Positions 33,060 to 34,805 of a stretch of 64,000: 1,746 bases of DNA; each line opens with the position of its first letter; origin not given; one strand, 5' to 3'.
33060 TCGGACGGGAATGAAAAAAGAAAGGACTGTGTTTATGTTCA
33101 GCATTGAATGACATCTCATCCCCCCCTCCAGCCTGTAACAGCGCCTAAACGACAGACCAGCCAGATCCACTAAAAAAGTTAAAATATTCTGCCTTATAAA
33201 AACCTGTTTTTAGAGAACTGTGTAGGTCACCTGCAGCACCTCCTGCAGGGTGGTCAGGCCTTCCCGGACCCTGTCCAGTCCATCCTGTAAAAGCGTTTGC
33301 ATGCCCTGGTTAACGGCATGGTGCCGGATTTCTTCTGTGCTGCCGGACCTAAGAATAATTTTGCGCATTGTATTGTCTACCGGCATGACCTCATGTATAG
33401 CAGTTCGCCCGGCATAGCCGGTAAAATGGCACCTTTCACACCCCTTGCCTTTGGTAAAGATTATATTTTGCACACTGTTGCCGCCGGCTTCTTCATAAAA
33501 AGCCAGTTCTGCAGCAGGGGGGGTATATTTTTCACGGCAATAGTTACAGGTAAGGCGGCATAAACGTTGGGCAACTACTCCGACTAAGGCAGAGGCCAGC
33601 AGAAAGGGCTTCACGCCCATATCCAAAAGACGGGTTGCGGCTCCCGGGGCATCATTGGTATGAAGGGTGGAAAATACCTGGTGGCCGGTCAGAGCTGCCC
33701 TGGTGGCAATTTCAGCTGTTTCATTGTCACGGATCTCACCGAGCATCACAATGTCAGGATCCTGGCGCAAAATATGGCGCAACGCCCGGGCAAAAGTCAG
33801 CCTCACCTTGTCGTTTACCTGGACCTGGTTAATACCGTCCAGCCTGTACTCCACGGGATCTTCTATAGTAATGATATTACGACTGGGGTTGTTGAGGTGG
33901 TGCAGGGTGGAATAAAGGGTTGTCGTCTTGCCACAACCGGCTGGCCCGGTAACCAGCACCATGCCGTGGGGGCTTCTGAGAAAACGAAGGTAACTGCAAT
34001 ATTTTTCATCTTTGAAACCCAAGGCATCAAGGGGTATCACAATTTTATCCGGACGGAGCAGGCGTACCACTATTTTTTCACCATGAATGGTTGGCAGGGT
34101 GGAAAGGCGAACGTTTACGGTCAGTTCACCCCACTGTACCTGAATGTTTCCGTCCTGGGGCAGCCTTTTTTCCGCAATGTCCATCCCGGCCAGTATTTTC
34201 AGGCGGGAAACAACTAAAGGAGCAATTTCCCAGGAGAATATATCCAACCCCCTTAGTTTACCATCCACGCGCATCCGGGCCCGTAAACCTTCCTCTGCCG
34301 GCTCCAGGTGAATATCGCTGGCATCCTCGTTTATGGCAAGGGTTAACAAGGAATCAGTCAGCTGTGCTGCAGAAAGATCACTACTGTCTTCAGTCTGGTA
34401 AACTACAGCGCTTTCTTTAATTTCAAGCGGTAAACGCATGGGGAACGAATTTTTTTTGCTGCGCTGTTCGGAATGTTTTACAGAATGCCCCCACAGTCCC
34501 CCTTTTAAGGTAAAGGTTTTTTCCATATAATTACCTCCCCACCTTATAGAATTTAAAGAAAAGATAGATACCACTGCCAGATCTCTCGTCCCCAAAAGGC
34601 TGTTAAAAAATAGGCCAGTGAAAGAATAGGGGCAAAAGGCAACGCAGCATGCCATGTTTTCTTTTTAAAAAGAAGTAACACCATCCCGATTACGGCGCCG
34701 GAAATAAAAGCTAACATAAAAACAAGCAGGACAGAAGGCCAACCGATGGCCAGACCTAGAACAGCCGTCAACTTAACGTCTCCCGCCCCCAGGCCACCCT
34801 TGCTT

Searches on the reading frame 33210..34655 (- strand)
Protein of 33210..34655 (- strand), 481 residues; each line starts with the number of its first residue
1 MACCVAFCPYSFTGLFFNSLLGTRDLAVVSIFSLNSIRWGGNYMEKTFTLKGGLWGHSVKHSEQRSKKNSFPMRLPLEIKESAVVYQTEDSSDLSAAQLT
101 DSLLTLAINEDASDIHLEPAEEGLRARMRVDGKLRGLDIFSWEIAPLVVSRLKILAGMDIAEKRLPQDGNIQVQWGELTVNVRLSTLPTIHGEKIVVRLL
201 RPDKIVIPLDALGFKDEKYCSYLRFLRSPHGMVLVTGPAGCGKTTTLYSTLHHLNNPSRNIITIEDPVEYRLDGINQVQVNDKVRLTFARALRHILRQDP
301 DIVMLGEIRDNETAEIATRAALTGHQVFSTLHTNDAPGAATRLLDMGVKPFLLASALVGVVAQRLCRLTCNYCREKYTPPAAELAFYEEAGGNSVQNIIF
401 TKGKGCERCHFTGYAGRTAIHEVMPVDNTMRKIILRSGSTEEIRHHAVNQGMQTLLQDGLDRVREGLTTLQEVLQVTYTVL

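Call 55: search_protein_families(library=pfam, proteins=[window:33210-34655:-], max_evalue=0.00001)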
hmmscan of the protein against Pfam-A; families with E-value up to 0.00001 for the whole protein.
window:33210-34655:- (481 aa): 1 family
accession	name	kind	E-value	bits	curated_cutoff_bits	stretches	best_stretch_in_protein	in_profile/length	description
PF00437.27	T2SSE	-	2.5e-129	431.6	24.9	1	96-474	8-369/370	Type II/IV secretion system protein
